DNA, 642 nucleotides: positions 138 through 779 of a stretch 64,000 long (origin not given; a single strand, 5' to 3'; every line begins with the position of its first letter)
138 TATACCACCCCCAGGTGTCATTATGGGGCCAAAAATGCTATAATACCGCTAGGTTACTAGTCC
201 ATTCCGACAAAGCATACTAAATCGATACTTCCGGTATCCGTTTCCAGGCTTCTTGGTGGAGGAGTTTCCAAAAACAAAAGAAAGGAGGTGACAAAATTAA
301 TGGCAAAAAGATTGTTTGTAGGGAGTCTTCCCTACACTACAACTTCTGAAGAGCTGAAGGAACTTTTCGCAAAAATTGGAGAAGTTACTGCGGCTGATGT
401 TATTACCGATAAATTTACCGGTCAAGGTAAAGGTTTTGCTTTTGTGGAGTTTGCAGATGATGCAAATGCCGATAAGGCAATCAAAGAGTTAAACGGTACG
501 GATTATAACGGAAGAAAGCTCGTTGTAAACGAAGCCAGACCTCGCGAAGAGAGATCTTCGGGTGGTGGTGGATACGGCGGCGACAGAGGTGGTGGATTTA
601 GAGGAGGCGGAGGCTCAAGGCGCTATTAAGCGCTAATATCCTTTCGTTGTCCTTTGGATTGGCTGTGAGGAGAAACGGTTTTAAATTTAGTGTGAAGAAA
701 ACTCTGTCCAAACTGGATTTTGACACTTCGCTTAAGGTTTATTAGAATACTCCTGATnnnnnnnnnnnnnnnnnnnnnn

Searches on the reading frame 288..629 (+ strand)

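Call 74: search_protein_families(library=pfam, proteins=[window:288-629:+], max_evalue=0.0001)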
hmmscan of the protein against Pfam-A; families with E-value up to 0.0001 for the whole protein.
window:288-629:+ (113 aa): 1 family
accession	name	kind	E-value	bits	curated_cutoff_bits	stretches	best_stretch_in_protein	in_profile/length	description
PF00076.28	RRM_1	-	5.5e-26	90.7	20.7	1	9-78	1-69/70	RNA recognition motif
